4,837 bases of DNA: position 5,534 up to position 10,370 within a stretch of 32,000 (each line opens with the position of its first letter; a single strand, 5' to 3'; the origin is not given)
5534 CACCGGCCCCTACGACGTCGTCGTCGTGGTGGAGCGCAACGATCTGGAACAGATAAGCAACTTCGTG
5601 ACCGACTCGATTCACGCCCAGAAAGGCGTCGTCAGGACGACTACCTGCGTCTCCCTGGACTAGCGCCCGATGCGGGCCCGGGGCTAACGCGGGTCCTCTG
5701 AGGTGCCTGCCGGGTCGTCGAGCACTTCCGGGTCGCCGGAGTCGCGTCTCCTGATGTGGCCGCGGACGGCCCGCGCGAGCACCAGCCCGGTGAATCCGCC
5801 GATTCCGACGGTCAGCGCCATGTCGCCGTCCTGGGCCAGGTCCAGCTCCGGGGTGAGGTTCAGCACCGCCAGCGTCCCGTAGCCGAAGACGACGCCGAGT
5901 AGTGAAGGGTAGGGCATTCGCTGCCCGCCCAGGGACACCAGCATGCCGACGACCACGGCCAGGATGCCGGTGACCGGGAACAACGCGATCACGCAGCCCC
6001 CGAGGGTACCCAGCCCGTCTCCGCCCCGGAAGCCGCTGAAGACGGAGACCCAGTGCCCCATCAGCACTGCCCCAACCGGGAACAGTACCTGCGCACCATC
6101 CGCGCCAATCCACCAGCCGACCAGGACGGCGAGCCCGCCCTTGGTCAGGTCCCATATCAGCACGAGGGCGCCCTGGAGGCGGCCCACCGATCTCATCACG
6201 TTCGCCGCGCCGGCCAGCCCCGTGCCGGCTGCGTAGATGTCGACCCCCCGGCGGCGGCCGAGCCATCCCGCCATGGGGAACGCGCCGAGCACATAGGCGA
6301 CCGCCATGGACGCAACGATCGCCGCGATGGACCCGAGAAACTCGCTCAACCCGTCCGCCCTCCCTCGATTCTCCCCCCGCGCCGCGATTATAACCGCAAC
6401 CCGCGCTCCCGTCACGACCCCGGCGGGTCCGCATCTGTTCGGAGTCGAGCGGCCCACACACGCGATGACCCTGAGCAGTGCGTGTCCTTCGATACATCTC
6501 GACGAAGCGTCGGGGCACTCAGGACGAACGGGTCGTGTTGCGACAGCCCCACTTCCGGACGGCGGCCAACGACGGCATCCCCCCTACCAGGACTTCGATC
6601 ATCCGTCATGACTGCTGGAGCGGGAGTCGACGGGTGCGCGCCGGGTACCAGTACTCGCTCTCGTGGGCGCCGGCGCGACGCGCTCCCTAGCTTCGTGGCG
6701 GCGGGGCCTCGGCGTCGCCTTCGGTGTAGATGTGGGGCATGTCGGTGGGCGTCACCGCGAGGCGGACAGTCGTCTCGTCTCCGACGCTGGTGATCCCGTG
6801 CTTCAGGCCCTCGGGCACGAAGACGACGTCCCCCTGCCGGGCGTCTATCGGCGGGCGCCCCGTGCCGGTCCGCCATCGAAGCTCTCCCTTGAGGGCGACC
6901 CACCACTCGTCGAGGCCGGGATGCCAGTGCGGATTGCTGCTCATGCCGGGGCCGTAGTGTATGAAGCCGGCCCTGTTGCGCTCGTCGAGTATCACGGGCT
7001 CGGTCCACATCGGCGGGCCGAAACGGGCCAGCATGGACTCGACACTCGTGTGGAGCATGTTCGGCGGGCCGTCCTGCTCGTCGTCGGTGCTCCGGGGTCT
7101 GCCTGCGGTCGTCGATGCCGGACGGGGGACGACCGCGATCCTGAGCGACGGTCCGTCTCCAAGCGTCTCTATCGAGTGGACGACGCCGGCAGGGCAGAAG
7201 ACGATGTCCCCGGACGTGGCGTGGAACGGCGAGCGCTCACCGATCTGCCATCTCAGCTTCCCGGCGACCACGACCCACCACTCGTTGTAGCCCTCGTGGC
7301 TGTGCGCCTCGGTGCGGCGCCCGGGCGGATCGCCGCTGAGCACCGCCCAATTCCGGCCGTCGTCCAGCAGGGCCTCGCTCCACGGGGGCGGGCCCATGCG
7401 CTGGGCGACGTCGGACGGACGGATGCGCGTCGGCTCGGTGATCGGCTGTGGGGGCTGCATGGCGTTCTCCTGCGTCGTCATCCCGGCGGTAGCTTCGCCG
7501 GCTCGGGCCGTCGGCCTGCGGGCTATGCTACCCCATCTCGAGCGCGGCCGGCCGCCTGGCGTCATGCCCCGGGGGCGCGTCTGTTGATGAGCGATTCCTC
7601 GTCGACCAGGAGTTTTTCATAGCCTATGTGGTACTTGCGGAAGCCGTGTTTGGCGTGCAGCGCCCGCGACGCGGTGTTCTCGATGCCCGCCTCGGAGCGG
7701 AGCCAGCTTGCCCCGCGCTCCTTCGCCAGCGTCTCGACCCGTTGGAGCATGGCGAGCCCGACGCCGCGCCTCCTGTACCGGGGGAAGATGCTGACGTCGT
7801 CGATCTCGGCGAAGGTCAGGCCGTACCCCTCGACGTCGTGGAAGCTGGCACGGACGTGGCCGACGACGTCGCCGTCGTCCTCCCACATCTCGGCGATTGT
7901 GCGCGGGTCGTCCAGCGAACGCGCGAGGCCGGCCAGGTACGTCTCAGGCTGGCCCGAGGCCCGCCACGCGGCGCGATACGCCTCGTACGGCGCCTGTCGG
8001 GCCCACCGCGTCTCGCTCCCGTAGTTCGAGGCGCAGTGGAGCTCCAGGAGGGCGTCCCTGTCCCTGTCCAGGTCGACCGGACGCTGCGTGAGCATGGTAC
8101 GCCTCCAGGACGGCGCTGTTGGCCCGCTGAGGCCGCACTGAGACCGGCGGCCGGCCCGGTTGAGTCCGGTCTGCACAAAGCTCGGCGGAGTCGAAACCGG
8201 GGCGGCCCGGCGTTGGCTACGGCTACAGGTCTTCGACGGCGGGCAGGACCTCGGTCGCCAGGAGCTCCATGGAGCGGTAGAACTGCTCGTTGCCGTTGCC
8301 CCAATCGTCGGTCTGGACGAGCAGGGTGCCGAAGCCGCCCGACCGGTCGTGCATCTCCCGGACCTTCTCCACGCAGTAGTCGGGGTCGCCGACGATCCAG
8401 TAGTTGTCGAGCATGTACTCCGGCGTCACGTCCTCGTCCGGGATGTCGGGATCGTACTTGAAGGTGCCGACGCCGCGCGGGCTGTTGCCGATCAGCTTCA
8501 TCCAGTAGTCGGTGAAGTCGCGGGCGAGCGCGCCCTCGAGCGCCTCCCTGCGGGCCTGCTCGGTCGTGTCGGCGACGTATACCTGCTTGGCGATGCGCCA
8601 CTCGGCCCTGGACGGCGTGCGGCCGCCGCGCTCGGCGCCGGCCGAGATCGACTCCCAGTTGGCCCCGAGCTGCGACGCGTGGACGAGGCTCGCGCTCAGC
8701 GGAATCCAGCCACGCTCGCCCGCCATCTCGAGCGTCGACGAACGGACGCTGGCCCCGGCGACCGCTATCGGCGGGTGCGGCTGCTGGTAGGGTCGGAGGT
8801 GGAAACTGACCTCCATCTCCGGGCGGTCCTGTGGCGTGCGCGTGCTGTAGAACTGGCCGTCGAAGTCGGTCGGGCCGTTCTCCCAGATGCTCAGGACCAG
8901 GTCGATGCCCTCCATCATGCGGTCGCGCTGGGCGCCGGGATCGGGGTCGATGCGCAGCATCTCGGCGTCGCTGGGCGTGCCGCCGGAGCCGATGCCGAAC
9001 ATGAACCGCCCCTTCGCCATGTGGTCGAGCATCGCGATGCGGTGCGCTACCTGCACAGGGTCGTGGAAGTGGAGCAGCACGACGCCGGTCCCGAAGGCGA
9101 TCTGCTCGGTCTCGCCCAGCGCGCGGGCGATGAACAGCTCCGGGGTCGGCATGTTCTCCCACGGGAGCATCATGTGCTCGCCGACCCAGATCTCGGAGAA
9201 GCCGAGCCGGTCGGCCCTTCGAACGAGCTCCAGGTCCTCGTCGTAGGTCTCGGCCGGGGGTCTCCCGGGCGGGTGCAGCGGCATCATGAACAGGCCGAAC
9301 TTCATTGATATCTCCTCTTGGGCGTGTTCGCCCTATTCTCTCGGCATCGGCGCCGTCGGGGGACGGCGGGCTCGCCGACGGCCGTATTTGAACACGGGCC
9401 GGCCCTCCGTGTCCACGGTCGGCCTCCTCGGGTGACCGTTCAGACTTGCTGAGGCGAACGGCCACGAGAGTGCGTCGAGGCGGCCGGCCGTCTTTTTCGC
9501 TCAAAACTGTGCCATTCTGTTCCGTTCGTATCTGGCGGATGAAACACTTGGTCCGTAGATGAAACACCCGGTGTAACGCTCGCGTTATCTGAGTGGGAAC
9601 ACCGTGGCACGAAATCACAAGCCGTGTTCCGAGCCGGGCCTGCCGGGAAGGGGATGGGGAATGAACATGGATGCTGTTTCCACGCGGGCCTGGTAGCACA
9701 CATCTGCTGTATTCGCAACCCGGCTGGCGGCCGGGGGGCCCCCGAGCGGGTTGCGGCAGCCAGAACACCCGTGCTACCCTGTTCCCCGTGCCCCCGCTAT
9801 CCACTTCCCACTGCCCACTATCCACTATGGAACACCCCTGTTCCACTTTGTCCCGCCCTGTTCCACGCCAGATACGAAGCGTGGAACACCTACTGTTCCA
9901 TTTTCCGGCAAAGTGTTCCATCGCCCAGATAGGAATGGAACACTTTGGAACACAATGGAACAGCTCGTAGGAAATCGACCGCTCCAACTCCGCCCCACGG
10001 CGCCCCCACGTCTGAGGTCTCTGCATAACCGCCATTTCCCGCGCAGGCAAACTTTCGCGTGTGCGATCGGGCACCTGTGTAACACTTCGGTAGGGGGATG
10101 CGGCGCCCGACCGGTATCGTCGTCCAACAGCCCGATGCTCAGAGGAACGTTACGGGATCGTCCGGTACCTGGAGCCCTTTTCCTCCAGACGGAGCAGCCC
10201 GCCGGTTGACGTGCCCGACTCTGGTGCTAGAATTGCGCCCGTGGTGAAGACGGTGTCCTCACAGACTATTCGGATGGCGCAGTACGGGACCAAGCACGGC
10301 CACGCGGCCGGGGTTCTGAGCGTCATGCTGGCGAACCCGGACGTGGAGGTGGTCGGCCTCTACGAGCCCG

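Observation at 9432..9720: Two diverged copies of a ~290-nt non-coding element whose internal repeated heptamers change in concert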

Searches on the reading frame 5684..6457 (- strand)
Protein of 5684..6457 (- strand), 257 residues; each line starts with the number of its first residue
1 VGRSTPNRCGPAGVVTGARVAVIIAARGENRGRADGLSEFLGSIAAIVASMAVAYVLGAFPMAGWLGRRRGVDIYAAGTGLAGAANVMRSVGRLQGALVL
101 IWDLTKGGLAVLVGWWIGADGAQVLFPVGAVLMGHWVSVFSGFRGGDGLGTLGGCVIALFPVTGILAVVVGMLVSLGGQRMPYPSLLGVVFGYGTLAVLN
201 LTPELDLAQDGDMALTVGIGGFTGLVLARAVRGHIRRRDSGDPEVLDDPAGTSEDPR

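Call 14: search_protein_families(library=pfam, proteins=[window:5684-6457:-], max_evalue=0.001)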
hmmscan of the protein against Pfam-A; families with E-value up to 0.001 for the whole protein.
window:5684-6457:- (257 aa): 1 family
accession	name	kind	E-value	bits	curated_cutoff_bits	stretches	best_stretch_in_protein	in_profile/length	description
PF02660.20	G3P_acyltransf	-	3.6e-22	79.6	24.1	1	53-215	1-142/164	Glycerol-3-phosphate acyltransferase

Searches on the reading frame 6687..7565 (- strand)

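Call 14: search_protein_families(library=pfam, proteins=[window:6687-7565:-], max_evalue=0.001)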
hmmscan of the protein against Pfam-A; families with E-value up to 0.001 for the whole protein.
window:6687-7565:- (292 aa): 8 families
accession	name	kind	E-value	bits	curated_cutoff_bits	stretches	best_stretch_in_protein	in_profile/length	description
PF07883.17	Cupin_2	-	1.4e-26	92.5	27.2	2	80-143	6-66/70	Cupin domain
PF00190.28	Cupin_1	-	2.2e-12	47.2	22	1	199-278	35-119/151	Cupin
PF02311.25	AraC_binding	-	3.1e-12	46.8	21.1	1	76-138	7-67/135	AraC-like ligand binding domain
PF12973.13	Cupin_7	-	2.6e-09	37.3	27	1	201-267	37-96/105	ChrR Cupin-like domain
PF12852.13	Cupin_6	-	1.8e-07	31.6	26.7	0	223-267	39-83/183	Cupin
PF16867.11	DMSP_lyase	-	1.1e-06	28.9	27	0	87-141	110-161/162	Dimethlysulfonioproprionate lyase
PF05899.18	Cupin_3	-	1.7e-06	28.1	23.5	0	212-256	19-61/74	EutQ-like cupin domain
PF01050.24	MannoseP_isomer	-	1.1e-05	26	23.6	0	80-139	36-94/116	Mannose-6-phosphate isomerase C-terminal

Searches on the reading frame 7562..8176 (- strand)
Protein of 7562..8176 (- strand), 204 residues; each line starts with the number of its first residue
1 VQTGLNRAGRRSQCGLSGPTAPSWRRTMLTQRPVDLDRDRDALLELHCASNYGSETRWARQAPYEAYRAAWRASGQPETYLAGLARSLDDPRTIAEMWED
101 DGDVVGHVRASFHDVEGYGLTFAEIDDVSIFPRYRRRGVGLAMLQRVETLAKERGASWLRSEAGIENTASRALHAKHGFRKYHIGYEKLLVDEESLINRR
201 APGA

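Call 8: search_protein_families(library=pfam, proteins=[window:7562-8176:-], max_evalue=0.01)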
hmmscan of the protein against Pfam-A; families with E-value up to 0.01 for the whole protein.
window:7562-8176:- (204 aa): 6 families
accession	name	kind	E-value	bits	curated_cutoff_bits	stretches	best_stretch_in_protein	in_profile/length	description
PF00583.31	Acetyltransf_1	-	1.1e-16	61.5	20.7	1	64-179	5-116/116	Acetyltransferase (GNAT) family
PF13508.13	Acetyltransf_7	-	1.7e-09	38.3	27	1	98-180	6-83/84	Acetyltransferase (GNAT) domain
PF13302.13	Acetyltransf_3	-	9.3e-07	30.1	25.4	1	32-180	5-138/138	Acetyltransferase (GNAT) domain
PF13527.13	Acetyltransf_9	-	0.00032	21.1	25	1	83-157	33-107/127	Acetyltransferase (GNAT) domain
PF08445.16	FR47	-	0.0028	18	22.1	1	123-182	22-80/86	FR47-like protein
PF13673.13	Acetyltransf_10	-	0.0086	16.5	23.6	0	97-181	35-109/128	Acetyltransferase (GNAT) domain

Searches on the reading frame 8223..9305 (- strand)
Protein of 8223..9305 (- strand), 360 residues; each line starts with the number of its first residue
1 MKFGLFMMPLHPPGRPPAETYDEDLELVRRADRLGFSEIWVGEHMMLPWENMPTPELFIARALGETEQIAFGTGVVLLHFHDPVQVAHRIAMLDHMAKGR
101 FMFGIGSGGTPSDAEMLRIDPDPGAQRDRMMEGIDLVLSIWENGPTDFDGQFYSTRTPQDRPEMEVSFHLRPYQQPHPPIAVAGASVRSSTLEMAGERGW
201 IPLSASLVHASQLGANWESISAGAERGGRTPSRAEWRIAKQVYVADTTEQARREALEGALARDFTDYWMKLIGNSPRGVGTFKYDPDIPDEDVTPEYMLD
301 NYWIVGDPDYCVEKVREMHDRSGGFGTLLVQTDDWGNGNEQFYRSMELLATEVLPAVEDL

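Call 8: search_protein_families(library=pfam, proteins=[window:8223-9305:-], max_evalue=0.01)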
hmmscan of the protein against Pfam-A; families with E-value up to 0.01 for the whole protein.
window:8223-9305:- (360 aa): 1 family
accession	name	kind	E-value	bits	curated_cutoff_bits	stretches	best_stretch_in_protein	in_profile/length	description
PF00296.26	Bac_luciferase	-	1.3e-54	186.2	27.9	1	1-321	1-310/314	Luciferase-like monooxygenase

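Call 18: find_encoding_contigs(protein=window:8223-9305:-, flank=10000, max_places=10)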
Protein window:8223-9305:- (360 aa): no gene with exactly this product is on record in the collection.

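Call 44: find_homologous_proteins(query=window:8223-9305:-, max_evalue=1e-60)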
Query window:8223-9305:- (360 aa): 2882 proteins with E <= 1e-60 among 8000 candidates; the best 120 are listed.
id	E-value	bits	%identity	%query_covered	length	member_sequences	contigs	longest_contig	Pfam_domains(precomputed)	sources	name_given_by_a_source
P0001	1.1e-243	826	98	100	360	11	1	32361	PF00296.27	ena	-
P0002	1.7e-238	809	95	100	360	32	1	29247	PF00296.27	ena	-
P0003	2.8e-238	809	95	100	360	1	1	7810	PF00296.27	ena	-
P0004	3.5e-237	805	95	100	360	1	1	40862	PF00296.27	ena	-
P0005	3.7e-237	805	95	100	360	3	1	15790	PF00296.27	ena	-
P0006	4.6e-237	805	95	100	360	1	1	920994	PF00296.27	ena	-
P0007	1.2e-236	803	94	100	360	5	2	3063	PF00296.27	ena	-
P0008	6.5e-235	798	94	100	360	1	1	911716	PF00296.27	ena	-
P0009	1.8e-229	780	91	100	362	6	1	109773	PF00296.27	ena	-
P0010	7.7e-224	761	89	100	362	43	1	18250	PF00296.27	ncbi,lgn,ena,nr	ncbi:MAG: LLM class flavin-dependent oxidoreductase [Dehalococcoidia bacterium]|nr:LLM class flavin-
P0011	3.3e-222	756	88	100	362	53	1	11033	PF00296.27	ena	-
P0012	4.1e-209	713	83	100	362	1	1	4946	PF00296.27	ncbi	-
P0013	4.2e-206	703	81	100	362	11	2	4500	PF00296.27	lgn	-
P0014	4.9e-205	699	80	100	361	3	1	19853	PF00296.27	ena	-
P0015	4.3e-202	690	79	100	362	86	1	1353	PF00296.27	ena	-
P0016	1.9e-200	684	79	100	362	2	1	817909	PF00296.27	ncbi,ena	-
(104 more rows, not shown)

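Call 45: find_encoding_contigs(protein=P0006, flank=10000, max_places=2)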
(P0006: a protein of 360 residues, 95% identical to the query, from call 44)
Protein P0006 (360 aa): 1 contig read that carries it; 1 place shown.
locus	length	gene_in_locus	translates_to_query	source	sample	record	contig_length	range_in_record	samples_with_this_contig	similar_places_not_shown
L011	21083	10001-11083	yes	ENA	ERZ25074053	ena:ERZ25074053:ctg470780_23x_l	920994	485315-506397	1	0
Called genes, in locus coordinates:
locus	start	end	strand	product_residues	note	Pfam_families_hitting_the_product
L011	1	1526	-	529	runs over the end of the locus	-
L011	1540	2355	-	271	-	-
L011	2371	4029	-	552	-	PF02776:TPP_enzyme_N, PF00205:TPP_enzyme_M, PF02775:TPP_enzyme_C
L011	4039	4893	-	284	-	PF04909:Amidohydro_2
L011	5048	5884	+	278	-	PF01161:PBP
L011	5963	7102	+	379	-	PF02012:BNR (faint), PF13088:BNR_2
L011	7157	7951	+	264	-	PF03328:HpcH_HpaI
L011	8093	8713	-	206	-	PF13088:BNR_2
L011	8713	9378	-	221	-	PF02012:BNR (faint), PF13088:BNR_2 (faint)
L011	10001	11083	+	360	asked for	PF00296:Bac_luciferase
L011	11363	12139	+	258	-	PF05899:Cupin_3 (faint), PF12852:Cupin_6 (faint), PF12973:Cupin_7 (faint), PF02311:AraC_binding, PF07883:Cupin_2, PF16867:DMSP_lyase (faint), PF00190:Cupin_1, PF07883:Cupin_2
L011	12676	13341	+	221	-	PF02660:G3P_acyltransf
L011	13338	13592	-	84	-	PF01037:AsnC_trans_reg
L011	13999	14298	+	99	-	PF13412:HTH_24 (weak)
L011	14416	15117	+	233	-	PF24481:CT398_CC, PF02591:Zn_ribbon_9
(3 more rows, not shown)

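Call 46: find_encoding_contigs(protein=P0009, flank=10000, max_places=2)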
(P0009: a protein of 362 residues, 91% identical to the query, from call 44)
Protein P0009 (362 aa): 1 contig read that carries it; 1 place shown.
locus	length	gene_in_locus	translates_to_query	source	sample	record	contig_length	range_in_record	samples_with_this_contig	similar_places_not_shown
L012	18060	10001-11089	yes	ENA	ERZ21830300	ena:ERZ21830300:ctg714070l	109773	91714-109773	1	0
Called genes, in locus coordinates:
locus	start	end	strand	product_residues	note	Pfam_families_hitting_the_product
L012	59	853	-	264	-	PF03328:HpcH_HpaI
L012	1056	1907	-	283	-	PF01161:PBP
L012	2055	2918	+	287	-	PF04909:Amidohydro_2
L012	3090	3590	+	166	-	-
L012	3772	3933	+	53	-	-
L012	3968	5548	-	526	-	PF02776:TPP_enzyme_N, PF00205:TPP_enzyme_M, PF02775:TPP_enzyme_C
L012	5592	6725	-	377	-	PF07969:Amidohydro_3 (faint), PF01979:Amidohydro_1 (faint)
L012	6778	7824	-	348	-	PF09619:YscW, PF27154:ORF11_beta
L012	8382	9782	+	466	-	PF00583:Acetyltransf_1 (weak), PF13673:Acetyltransf_10, PF13508:Acetyltransf_7 (faint)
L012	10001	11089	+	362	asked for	PF00296:Bac_luciferase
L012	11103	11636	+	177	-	PF13302:Acetyltransf_3 (weak), PF00583:Acetyltransf_1, PF13508:Acetyltransf_7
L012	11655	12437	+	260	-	PF12973:Cupin_7 (faint), PF02311:AraC_binding (weak), PF07883:Cupin_2, PF12852:Cupin_6 (faint), PF00190:Cupin_1, PF07883:Cupin_2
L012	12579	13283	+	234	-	PF02660:G3P_acyltransf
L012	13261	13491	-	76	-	PF01037:AsnC_trans_reg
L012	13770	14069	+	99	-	PF12802:MarR_2 (weak), PF01047:MarR (weak), PF13412:HTH_24, PF09339:HTH_IclR (faint), PF01978:TrmB (weak), PF08279:HTH_11 (weak), PF13545:HTH_Crp_2 (weak), PF24033:DUF7342 (weak)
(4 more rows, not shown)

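Call 47: find_encoding_contigs(protein=P0016, flank=10000, max_places=2)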
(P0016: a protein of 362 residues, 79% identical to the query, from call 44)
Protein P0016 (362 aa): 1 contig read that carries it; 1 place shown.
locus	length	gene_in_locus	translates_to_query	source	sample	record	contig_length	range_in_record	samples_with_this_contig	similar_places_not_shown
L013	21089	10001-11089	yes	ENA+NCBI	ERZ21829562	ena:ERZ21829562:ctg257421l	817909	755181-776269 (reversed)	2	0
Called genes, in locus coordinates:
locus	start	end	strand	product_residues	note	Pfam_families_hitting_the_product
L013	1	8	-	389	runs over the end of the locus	PF13356:Arm-DNA-bind_3, PF22022:Phage_int_M, PF00589:Phage_integrase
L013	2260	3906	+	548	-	PF01019:G_glu_transpept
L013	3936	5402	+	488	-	PF00884:Sulfatase (faint), PF01663:Phosphodiest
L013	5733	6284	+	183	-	PF26550:Tricorn_2nd (faint), PF00930:DPPIV_N (weak), PF26549:Tricorn_N, PF07676:PD40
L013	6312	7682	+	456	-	PF26549:Tricorn_N, PF02129:Peptidase_S15 (faint), PF00561:Abhydrolase_1 (faint), PF12146:Hydrolase_4 (faint), PF20434:BD-FAE, PF00326:Peptidase_S9, PF01738:DLH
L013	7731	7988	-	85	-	-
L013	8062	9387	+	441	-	PF13701:DDE_Tnp_1_4, PF01609:DDE_Tnp_1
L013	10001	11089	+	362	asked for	PF00296:Bac_luciferase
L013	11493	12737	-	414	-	PF00872:Transposase_mut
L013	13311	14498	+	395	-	PF02012:BNR (faint), PF13088:BNR_2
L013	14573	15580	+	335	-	PF01909:NTP_transf_2 (weak)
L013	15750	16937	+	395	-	PF00296:Bac_luciferase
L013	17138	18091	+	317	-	PF02126:PTE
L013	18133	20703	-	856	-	PF00456:Transketolase_N, PF22613:Transketolase_C_1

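Call 50: find_encoding_contigs(protein=P0010, flank=10000, max_places=2)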
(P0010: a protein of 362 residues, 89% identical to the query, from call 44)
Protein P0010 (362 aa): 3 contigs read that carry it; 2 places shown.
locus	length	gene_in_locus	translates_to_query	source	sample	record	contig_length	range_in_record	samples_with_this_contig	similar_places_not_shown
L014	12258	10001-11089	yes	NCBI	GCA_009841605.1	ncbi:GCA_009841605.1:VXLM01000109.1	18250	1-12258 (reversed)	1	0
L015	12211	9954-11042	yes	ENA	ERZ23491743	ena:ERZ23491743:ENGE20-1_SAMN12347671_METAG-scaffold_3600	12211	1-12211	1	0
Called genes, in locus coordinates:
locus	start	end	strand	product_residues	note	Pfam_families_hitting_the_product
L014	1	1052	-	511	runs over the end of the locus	PF00890:FAD_binding_2 (weak), PF01266:DAO, PF13738:Pyr_redox_3 (faint)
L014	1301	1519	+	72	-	-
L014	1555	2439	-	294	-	PF00126:HTH_1, PF03466:LysR_substrate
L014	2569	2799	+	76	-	-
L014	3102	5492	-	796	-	PF01804:Penicil_amidase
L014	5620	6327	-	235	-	PF21948:LplA-B_cat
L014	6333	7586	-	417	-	PF00364:Biotin_lipoyl, PF25919:BSH_CusB (weak), PF02817:E3_binding, PF00198:2-oxoacid_dh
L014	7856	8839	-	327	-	PF02779:Transket_pyr, PF02780:Transketolase_C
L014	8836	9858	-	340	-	PF00676:E1_dh, PF02775:TPP_enzyme_C (faint), PF13292:DXP_synthase_N (weak)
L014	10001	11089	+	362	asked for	PF00296:Bac_luciferase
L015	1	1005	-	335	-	?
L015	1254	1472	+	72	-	-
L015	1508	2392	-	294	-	PF00126:HTH_1, PF03466:LysR_substrate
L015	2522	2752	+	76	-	-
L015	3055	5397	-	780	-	PF01804:Penicil_amidase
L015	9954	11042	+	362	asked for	PF00296:Bac_luciferase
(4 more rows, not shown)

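Call 51: find_encoding_contigs(protein=P0008, flank=10000, max_places=2)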
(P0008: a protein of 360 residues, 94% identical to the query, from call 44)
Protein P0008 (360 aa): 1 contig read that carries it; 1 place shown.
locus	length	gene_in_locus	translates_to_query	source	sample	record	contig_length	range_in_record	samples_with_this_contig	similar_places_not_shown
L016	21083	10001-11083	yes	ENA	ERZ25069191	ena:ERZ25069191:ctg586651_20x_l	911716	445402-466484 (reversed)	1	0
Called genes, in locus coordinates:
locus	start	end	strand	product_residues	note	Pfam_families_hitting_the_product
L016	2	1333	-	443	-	-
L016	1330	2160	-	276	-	-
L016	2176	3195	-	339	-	PF00205:TPP_enzyme_M, PF02775:TPP_enzyme_C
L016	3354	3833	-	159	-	PF02776:TPP_enzyme_N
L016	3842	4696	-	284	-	PF04909:Amidohydro_2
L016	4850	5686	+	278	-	PF01161:PBP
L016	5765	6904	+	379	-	PF02012:BNR (faint), PF13088:BNR_2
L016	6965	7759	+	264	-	PF03328:HpcH_HpaI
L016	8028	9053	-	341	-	PF02012:BNR (faint), PF13088:BNR_2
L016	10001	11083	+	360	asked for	PF00296:Bac_luciferase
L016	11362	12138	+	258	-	PF12852:Cupin_6 (faint), PF05899:Cupin_3 (faint), PF12973:Cupin_7 (faint), PF02311:AraC_binding, PF07883:Cupin_2, PF16867:DMSP_lyase (faint), PF00190:Cupin_1, PF07883:Cupin_2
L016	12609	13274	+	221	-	PF02660:G3P_acyltransf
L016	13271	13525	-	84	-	PF01037:AsnC_trans_reg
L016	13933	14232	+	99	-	PF13412:HTH_24 (weak)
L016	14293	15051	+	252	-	PF24481:CT398_CC, PF02591:Zn_ribbon_9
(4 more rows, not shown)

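Call 52: find_encoding_contigs(protein=P0014, flank=10000, max_places=2)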
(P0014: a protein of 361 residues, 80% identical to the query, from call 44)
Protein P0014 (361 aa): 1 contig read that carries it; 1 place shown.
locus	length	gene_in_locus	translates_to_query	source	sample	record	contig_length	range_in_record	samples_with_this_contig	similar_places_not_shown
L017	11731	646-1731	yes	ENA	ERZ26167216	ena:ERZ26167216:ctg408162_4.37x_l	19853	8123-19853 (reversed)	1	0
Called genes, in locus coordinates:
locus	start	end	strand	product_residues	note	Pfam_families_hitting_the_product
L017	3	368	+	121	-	?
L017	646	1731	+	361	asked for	PF00296:Bac_luciferase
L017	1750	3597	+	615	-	-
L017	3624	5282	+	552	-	PF02129:Peptidase_S15, PF08530:PepX_C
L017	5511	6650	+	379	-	PF00266:Aminotran_5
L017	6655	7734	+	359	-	PF01717:Meth_synt_2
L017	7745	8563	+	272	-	PF02585:PIG-L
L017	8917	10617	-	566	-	PF05598:DUF772, PF01609:DDE_Tnp_1, PF13751:DDE_Tnp_1_6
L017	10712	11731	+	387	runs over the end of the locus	-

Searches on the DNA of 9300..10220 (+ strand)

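Call 16: search_rna_families(source=window, start=9300, end=10220, threshold=evalue, max_evalue=10)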
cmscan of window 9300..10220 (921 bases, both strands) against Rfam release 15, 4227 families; matches with E-value up to 10: 3.
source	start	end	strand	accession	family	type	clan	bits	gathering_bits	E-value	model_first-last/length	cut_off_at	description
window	9873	9984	-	RF03798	MIR4227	Gene; miRNA;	-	18.6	100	1.1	1-122/122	no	MIR4227 microRNA precursor family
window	9946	9997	-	RF03660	mir-4018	Gene; miRNA;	-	18.1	66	1.1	1-54/54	no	mir-4018 microRNA precursor family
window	9897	9959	-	RF03237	MIR6425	Gene; miRNA;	-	16.7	142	2.2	1-125/125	no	MIR6425 microRNA precursor family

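Call 73: search_dna_similar(query=window:9431-9727:+, collection=plasmids, mode=distant, max_rows=5)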
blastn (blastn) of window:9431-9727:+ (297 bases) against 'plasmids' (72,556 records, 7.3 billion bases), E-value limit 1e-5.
No match.

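Call 74: search_dna_similar(query=window:9431-9727:+, collection=phages, mode=distant, max_rows=5)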
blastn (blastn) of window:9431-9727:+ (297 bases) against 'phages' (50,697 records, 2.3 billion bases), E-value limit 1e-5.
No match.
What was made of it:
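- Tried and rejected: Plasmid and phage blastn: no match (calls 73, 74).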
